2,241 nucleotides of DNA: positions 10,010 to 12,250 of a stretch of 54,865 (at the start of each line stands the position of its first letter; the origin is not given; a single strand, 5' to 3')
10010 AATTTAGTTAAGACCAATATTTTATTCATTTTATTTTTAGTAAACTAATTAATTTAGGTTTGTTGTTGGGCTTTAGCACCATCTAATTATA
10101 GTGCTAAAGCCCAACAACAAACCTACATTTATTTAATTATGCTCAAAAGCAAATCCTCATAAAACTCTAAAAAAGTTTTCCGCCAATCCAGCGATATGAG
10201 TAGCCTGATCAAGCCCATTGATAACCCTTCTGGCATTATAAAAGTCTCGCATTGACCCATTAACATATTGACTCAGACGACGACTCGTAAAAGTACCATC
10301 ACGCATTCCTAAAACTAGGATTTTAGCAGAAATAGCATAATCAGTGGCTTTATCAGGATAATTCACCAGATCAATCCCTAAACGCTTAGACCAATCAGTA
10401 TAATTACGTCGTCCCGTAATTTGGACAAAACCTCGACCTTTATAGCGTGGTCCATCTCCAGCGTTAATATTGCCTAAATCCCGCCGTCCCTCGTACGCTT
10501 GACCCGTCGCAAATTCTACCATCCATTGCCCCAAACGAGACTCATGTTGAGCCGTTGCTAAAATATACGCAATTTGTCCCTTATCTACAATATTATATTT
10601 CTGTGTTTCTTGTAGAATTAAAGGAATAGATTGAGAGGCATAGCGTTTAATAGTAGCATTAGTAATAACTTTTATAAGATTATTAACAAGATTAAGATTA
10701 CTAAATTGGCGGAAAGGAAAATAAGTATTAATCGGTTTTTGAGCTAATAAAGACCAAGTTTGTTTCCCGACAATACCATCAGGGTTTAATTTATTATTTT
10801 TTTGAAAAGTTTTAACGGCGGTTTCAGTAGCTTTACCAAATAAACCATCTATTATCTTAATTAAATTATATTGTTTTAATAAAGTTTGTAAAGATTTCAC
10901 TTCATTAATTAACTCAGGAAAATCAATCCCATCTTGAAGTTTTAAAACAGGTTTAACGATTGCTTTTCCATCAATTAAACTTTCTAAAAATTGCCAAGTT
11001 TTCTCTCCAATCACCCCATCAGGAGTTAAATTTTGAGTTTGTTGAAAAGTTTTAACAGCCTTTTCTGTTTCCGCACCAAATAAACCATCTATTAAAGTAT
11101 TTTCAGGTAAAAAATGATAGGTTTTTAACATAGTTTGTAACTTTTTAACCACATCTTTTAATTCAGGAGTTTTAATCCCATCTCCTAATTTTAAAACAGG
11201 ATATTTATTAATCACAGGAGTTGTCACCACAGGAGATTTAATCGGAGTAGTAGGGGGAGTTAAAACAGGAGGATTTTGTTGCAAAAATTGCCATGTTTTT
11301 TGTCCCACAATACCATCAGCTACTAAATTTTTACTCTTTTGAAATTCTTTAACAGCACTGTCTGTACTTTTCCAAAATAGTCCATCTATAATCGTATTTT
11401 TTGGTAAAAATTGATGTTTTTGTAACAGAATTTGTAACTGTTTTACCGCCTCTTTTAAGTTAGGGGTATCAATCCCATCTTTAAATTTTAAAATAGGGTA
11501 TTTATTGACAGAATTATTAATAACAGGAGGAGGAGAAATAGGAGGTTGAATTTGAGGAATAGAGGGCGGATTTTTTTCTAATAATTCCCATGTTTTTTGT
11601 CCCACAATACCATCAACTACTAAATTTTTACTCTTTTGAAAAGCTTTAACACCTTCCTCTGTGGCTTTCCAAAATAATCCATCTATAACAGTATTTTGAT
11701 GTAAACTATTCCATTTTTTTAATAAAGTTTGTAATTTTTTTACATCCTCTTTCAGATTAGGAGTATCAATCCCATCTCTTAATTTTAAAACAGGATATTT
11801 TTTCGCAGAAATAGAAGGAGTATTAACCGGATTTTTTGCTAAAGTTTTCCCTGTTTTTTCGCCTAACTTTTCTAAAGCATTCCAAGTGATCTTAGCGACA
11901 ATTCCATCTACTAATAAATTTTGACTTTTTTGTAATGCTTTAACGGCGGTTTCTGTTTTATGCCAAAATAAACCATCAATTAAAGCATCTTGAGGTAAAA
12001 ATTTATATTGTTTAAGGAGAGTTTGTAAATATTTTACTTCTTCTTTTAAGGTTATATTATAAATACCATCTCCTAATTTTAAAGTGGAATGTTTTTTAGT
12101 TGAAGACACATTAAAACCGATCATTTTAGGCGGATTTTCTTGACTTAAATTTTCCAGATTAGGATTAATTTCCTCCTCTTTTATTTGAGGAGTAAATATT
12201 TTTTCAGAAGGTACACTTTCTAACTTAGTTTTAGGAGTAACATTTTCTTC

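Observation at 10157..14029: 1290-aa protein with about 10 peptidoglycan-binding repeats fused to a GH19 lysozyme/chitinase-like domain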

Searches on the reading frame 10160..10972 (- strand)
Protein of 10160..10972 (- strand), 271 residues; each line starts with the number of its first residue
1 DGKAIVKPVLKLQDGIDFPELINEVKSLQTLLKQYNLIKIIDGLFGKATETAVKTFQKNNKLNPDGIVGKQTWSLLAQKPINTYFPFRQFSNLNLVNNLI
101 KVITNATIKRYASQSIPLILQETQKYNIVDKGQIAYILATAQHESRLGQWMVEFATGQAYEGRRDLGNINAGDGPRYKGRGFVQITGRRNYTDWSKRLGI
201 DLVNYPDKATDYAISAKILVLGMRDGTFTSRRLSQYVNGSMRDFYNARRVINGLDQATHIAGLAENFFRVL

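Call 30: find_related_loci(query=A1, collection=genome_contigs, flank=8000)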
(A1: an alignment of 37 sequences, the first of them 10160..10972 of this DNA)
Query A1 (271 aa) in genome_contigs; peptide patterns used: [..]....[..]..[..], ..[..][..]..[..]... (x = any residue, [..] = any of these).
599 stretches matched a pattern (row limit reached: there are more); 575 encode a relative of the query (tblastn E <= 1e-3); the best 80 are kept; 80 distinct loci.
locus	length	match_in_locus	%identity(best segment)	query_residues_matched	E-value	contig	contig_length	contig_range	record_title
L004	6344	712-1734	60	8-271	1e-101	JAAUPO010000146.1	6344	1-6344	MAG: Synechococcaceae cyanobacterium RL_1_2 NODE_2912_length_6344_cov_1.993405, whole genome shotgun sequence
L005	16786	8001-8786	56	8-271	6e-98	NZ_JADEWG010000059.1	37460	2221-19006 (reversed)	[Phormidium] sp. LEGE 05292 NODE_59_length_37460_cov_21.363, whole genome shotgun sequence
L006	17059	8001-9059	57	4-271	1e-96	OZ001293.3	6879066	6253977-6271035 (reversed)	MAG: uncultured Hormoscilla sp. isolate 8e647e88-4706-4a17-b8b9-b52c092b67df genome assembly, chromosome: 1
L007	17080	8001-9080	57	4-271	3e-96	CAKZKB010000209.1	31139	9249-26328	MAG TPA_asm: uncultured cyanobacterium isolate SRR4030105_bin.30_CONCOCT_v1.1_MAG genome assembly, contig: ERZ781359.630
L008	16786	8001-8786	56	8-271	2e-96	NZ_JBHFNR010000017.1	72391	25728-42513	Floridaenema flaviceps BLCC-F50 bin2.fa-17, whole genome shotgun sequence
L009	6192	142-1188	54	7-271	2e-96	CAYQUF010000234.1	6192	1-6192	MAG TPA_asm: uncultured bacterium isolate binchicken_co15_110 genome assembly, contig: NODE_11845_length_6192_cov_57.350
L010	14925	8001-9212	59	2-271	2e-95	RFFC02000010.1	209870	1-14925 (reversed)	MAG: Hormoscilla sp. GUM202 Ga0207354_110, whole genome shotgun sequence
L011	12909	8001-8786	56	8-271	2e-95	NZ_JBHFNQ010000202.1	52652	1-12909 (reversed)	Floridaenema aerugineum BLCC-F46 bin1.fa-202, whole genome shotgun sequence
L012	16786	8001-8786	54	8-271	1e-91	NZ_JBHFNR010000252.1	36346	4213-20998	Floridaenema flaviceps BLCC-F50 bin2.fa-252, whole genome shotgun sequence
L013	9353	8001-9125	54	5-271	4e-90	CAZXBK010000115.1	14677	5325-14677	MAG TPA_asm: uncultured Synechococcus sp. isolate SRP135972_co2_148 genome assembly, contig: NODE_4090_length_14677_cov_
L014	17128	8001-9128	53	4-271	6e-89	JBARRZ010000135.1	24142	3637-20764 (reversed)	MAG: Limnothrix sp. isolate MFD12167_ilm_asm_bin23 k127_7672, whole genome shotgun sequence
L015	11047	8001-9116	53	5-271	7e-89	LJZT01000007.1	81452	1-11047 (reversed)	MAG: Phormidium sp. OSCR ITZY_scaf_110, whole genome shotgun sequence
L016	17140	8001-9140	54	8-271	2e-88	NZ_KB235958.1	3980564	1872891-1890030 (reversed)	Baaleninema simplex PCC 7105 Gei7105DRAFT_GPC.5, whole genome shotgun sequence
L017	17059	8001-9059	55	4-271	4e-88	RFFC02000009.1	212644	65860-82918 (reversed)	MAG: Hormoscilla sp. GUM202 Ga0207354_109, whole genome shotgun sequence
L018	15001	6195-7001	54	8-271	2e-87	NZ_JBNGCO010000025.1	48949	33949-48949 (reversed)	MAG: Baaleninema sp. isolate E05-001 bin47.fa-25, whole genome shotgun sequence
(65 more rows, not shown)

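Call 31: predict_structure(alignment_id=A1)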
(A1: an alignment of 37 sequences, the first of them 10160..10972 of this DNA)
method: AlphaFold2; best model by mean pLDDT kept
length: 271 residues; sequences in the alignment: 37
mean_pLDDT: 92.4   pTM: 0.72
mean pLDDT of the five models: 92.4, 91.6, 91.2, 90.6, 89.3
residues with pLDDT >= 90: 211; 70-90: 48; 50-70: 12; < 50: 0
segments of 3 or more residues with pLDDT < 50: none
pLDDT, mean of each block of 10 residues (from residue 1): 85 90 97 98 97 98 96 97 79 87 96 96 90 95 96 93 97 96 95 96 97 96 89 81 82 78 96 91
secondary structure, 60 per line:
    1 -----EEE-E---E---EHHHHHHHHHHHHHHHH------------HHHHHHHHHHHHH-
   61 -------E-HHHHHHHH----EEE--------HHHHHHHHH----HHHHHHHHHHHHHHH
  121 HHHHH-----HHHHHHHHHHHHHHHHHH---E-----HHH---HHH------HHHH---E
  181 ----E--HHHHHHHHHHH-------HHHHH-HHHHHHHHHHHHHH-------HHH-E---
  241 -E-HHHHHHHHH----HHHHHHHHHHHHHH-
elements in order: E6-8 H19-34 H47-59 H70-77 E82-84 H93-101 H106-125 H131-148 H173-176 H188-198 H206-210 H212-225 H244-252 H257-270

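Call 35: fold_search(model_id=the predicted structure, library=pdb)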
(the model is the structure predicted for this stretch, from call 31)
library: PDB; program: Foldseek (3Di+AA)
matches with E <= 10: 134; with E <= 0.001: 12
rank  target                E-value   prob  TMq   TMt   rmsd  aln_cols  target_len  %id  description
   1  9ms7_A                2.6e-06  1.00  0.53  0.77   3.4       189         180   24  Crystal structure of a putative phage endolysin identified from a metagenomic survey of Prosser, Washington soil (PWe2 (released 2025-05-21)
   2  4ok7_A                2.0e-05  1.00  0.54  0.64   4.0       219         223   20  Structure of bacteriophage SPN1S endolysin from Salmonella typhimurium (released 2014-03-19)
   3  7r6s_A                6.6e-05  1.00  0.45  0.39   5.3       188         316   23  Crystal Structure of the Putative Bacteriophage Protein from Stenotrophomonas maltophilia (released 2022-11-09)
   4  7r6s_B                7.7e-05  1.00  0.46  0.40   5.1       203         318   22  Crystal Structure of the Putative Bacteriophage Protein from Stenotrophomonas maltophilia (released 2022-11-09)
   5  9eoi_A                9.3e-05  1.00  0.51  0.64   5.9       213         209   21  Crystal structure of the GH19 endolysin from Pseudomonas aeruginosa (released 2025-02-19)
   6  7f88_A                5.7e-04  1.00  0.39  0.53   7.3       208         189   16  Crystal structure of GH19 chitinase lacking the third loop structure (released 2022-03-09)
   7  2cjl_A                6.0e-04  1.00  0.46  0.59   5.2       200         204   22  CRYSTAL STRUCTURE AND ENZYMATIC PROPERTIES OF A BACTERIAL FAMILY 19 CHITINASE REVEAL DIFFERENCES WITH PLANT ENZYMES (released 2006-10-04)
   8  9ms6                  6.6e-04  1.00  0.43  0.59   5.9       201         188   21  Crystal structure of a putative phage endolysin identified from a metagenomic survey of Prosser, Washington soil (PWe1) (released 2025-05-21)
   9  8hne                  6.6e-04  1.00  0.41  0.50   7.4       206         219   18  Crystal structure of the ancestral GH19 chitinase Anc4 (released 2023-12-13)
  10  2dbt_A                8.5e-04  1.00  0.47  0.60   4.9       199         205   18  Crystal structure of chitinase C from Streptomyces griseus HUT6037 (released 2006-03-28)
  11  5nm7_G                8.5e-04  0.99  0.24  0.24  15.5       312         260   14  Crystal structure of Burkholderia AP3 phage endolysin (released 2018-02-14)
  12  3wh1_A                8.9e-04  1.00  0.40  0.51   4.5       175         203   20  Crystal Structure of a Family GH19 Chitinase from Bryum coronatum in complex with (GlcNAc)4 at 1.0 A resolution (released 2014-03-26)
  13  3bkh                  1.0e-03  1.00  0.31  0.32  15.3       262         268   21  Crystal structure of the bacteriophage phiKZ lytic transglycosylase, gp144 (released 2008-01-08)
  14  1wvu_B                1.1e-03  1.00  0.45  0.48   5.2       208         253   19  Crystal structure of chitinase C from Streptomyces griseus HUT6037 (released 2005-12-27)
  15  1wvv_A                1.1e-03  1.00  0.43  0.54   6.6       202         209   18  Crystal structure of chitinase C mutant E147Q (released 2005-12-27)
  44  5tv7_A                1.3e-02  1.00  0.22  0.37   1.2        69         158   36  2.05 Angstrom Resolution Crystal Structure of Peptidoglycan-Binding Protein from Clostridioides difficile in Complex w (released 2016-12-14)
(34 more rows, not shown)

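Call 47: search_solved_structures(query=A1, max_evalue=0.001, show_alignments=5)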
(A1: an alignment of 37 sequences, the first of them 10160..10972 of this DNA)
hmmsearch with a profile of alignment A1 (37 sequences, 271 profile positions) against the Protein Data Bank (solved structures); distinct sequences matched with E-value up to 0.001: 22.
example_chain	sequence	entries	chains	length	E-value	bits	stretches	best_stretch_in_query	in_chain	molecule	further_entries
9hnv_A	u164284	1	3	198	2.5e-26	96.2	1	112-195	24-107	N-acetylmuramoyl-L-alanine amidase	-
9hqw_A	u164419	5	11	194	1.3e-17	67.6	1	111-196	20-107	Endolysin A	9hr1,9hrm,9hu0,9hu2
9hnu_B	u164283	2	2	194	1.3e-16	64.4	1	111-196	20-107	Endolysin A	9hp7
9ms7_A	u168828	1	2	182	4.4e-15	59.4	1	106-212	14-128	PWe2 endolysin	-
4ok7_A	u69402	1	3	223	1.3e-14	57.8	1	163-216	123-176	Endolysin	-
7r6s_A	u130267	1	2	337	3.9e-13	53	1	162-219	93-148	Putative bacteriophage protein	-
9ms6_A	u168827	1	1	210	1e-11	48.3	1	159-252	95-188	PWe1 endolysin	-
8p8e_AAA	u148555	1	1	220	6.2e-11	45.7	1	159-212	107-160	Glycoside hydrolase family protein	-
9eoi_A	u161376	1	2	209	3.3e-10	43.4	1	157-215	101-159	Putative lytic enzyme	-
1dxj_A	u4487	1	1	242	2.7e-06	30.5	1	130-213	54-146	CLASS II CHITINASE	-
3w3e_A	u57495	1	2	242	3e-06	30.4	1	130-213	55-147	Cotyledoneous yieldin-like protein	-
8hne_A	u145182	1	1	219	7.4e-06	29.1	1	129-215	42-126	Anc4, ancestral GH19 chitinase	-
8xcl_A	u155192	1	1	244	4.6e-05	26.5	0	165-194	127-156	EF-hand domain-containing protein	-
3bkh_A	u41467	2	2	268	6.2e-05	26.1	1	20-97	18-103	lytic transglycosylase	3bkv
9xps_S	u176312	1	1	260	8.3e-05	25.7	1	21-97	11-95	Endolysin gp144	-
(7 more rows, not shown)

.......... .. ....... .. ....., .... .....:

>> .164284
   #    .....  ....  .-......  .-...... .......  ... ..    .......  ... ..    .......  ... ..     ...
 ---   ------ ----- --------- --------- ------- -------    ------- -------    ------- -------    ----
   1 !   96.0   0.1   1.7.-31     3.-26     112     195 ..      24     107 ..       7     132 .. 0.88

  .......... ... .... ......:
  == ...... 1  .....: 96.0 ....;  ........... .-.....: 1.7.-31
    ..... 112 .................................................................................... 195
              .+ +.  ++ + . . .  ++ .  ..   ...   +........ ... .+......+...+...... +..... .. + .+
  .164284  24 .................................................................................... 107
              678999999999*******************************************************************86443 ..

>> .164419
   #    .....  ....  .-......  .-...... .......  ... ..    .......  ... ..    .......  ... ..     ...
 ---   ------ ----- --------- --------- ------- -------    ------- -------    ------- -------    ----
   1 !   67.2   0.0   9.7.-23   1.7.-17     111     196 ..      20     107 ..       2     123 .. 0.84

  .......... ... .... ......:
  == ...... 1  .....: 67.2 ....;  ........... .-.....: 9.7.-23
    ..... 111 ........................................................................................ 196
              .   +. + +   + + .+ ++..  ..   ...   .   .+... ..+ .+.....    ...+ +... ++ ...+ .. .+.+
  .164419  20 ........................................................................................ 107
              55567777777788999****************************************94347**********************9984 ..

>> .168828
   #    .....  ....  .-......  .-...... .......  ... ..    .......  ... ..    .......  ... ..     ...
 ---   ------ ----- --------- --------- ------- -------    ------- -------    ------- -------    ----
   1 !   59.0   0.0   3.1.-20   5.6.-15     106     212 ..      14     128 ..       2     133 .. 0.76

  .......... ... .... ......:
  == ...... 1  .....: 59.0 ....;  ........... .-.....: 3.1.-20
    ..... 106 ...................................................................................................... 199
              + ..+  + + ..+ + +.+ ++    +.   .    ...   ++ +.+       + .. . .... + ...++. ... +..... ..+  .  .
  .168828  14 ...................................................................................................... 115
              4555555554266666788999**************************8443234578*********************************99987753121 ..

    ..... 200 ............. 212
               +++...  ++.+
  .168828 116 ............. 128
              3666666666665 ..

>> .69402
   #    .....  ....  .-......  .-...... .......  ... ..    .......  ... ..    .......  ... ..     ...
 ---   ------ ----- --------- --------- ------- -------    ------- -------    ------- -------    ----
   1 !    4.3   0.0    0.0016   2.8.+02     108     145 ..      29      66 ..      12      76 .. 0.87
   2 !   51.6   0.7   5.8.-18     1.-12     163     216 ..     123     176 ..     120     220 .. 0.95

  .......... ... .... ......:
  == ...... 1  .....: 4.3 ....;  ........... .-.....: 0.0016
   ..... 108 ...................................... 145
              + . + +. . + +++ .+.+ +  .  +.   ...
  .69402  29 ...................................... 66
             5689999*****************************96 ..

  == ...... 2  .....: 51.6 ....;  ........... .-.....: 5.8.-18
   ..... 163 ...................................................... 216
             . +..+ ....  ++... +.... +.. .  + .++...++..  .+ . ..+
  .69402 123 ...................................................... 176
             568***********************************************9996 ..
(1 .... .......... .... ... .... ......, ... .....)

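Call 76: search_dna_similar(query=window:10160-10972:-, collection=phages, mode=protein, max_rows=40, max_evalue=1e-15)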
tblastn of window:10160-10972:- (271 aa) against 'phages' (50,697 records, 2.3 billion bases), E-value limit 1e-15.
Records with a match: 131; places in all: 131; records where one place covers at least 80% of the query: 1.
Best place of each record, by identity: <60% 131.
By first word of the organism name: Acinetobacter 55; Rhizobium 29; Xanthomonas 19; Maribacter 8; Sinorhizobium 6; Escherichia 3; Achromobacter 2; Sphingomonas 2; Psychrobacter 1; Mycobacterium 1; and 5 more.
By host as written in the record: Acinetobacter baumannii 27; Xanthomonas oryzae pv. oryzae 10; - 8; Maribacter forsetii DSM18668 8; Rhizobium etli GR56 5; Sinorhizobium meliloti 5; Rhizobium phaseoli INC1-2 3; Rhizobium sp. N941 2; and 55 more.
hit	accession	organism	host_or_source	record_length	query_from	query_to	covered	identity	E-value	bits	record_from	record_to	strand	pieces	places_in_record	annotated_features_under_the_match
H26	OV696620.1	Psychrobacter phage D'Alembert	French washed-rind cheese surface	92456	39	271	86%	36.0%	2e-32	130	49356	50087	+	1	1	Endolysin | Hypothetical protein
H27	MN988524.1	Rhizobium phage RHph_TM3_3_6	Rhizobium phaseoli T3_6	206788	116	271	58%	40.5%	6e-24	106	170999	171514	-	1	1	glycoside hydrolase family 19 chitinase protein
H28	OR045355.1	Acinetobacter phage Ab31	Acinetobacter baumannii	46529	115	271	58%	39.8%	2e-21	99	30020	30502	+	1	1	endolysin | hypothetical protein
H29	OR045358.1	Acinetobacter phage Ab65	Acinetobacter baumannii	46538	115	271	58%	39.8%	2e-21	99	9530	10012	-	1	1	endolysin | hypothetical protein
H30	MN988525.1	Rhizobium phage RHph_Y65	Rhizobium phaseoli INC1-2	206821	116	271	58%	39.9%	8e-24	106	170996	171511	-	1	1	glycoside hydrolase family 19 chitinase protein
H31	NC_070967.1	Rhizobium phage RHph_Y65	Rhizobium phaseoli INC1-2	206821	116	271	58%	39.9%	8e-24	106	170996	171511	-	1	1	endolysin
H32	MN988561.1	Rhizobium phage RHph_TM61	R. etli NXC12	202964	116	271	58%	39.9%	9e-24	105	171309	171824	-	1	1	glycoside hydrolase family 19 chitinase protein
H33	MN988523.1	Rhizobium phage RHph_TM2_3B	Rhizobium phaseoli T2_3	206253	116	271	58%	39.9%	9e-24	105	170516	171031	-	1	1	glycoside hydrolase family 19 chitinase protein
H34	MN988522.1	Rhizobium phage RHph_TM40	Rhizobium leg. CIAT894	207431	116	271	58%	39.9%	9e-24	105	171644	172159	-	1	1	glycoside hydrolase family 19 chitinase protein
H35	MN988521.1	Rhizobium phage RHph_TM30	Rhizobium sp. N941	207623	116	271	58%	39.9%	9e-24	105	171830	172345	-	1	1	glycoside hydrolase family 19 chitinase protein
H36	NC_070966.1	Rhizobium phage RHph_TM30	Rhizobium sp. N941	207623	116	271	58%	39.9%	9e-24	105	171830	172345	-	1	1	endolysin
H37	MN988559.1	Rhizobium phage RHph_TM39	R. phaseoli S20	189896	116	271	58%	39.9%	1e-23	105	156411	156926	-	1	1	glycoside hydrolase family 19 chitinase protein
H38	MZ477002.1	Acinetobacter phage Phab24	Acinetobacter baumannii XH198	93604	106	271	61%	37.0%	4e-20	96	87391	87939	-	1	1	endolysin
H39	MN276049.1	Acinetobacter phage BS46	Acinetobacter baumannii AC54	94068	106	271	61%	37.0%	6e-20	95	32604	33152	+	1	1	endolysin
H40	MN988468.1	Rhizobium phage RHph_TM3_3_3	Rhizobium phaseoli T3_3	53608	114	271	58%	38.2%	9e-27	114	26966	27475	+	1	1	glycoside hydrolase family 19 chitinase protein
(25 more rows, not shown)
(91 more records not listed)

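Call 80: find_related_loci(query=A1, collection=viral_contigs, flank=6000)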
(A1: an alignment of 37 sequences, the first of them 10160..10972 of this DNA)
Query A1 (271 aa) in viral_contigs; peptide patterns used: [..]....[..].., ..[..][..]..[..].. (x = any residue, [..] = any of these).
510 stretches matched a pattern; 479 encode a relative of the query (tblastn E <= 1e-3); the best 80 are kept; 80 distinct loci.
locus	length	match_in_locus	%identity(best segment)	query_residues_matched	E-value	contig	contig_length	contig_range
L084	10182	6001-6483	53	107-267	3e-50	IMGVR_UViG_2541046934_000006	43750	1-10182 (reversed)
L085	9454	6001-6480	54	112-271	2e-48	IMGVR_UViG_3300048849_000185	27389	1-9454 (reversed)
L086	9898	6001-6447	54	119-267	2e-47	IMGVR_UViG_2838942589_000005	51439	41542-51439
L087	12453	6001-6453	57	119-268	1e-49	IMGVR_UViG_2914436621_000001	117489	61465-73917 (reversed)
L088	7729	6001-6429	58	129-271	2e-46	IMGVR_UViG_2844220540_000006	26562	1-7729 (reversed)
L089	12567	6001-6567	49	80-267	3e-46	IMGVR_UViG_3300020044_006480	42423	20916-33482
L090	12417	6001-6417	57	133-271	1e-45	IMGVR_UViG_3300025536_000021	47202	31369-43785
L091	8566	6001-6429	57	129-271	2e-45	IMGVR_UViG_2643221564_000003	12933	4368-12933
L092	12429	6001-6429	57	129-271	3e-45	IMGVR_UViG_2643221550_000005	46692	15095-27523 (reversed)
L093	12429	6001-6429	57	129-271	2e-45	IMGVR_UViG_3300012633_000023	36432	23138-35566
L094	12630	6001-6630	43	65-271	7e-46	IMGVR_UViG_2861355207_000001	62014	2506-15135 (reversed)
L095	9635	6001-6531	46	94-271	4e-45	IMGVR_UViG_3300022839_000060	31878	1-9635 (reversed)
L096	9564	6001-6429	56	129-271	1e-44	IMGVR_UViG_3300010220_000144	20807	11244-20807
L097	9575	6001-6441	54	125-267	1e-44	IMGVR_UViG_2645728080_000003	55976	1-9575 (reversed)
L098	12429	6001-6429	55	129-271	3e-44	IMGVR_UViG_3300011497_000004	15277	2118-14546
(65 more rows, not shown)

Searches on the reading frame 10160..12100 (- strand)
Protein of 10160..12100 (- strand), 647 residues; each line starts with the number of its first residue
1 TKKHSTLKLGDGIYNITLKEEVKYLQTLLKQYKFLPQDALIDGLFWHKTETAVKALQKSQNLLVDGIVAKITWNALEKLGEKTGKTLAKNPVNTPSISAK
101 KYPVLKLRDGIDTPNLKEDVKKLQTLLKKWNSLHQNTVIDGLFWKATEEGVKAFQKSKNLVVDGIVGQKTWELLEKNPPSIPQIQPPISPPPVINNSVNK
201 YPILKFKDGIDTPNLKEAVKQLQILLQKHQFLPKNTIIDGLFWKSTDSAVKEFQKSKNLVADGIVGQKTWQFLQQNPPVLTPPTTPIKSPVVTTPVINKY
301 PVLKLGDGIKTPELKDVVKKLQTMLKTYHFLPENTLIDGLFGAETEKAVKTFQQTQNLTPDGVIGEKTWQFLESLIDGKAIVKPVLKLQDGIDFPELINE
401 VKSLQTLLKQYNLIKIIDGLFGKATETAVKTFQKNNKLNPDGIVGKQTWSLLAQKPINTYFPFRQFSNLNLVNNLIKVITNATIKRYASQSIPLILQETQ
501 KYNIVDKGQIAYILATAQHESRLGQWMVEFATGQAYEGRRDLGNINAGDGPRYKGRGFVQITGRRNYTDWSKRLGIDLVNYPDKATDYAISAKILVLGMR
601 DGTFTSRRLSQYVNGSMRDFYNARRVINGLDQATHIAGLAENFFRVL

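Call 81: find_related_loci(query=window:10160-12100:-, collection=metagenome_contigs, flank=6000)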
Query window:10160-12100:- (647 aa) in metagenome_contigs; peptide patterns used: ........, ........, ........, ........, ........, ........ (x = any residue, [..] = any of these).
255 stretches matched a pattern; 5 encode a relative of the query (tblastn E <= 1e-3); 5 distinct loci.
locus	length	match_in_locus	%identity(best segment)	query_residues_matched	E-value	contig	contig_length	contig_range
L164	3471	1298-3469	37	1-490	3e-96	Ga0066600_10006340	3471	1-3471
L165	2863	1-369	99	525-647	2e-78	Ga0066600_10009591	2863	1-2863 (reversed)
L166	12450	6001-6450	41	46-454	9e-7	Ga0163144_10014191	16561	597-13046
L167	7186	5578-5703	48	542-583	8e-6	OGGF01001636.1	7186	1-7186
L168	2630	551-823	30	220-454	1e-5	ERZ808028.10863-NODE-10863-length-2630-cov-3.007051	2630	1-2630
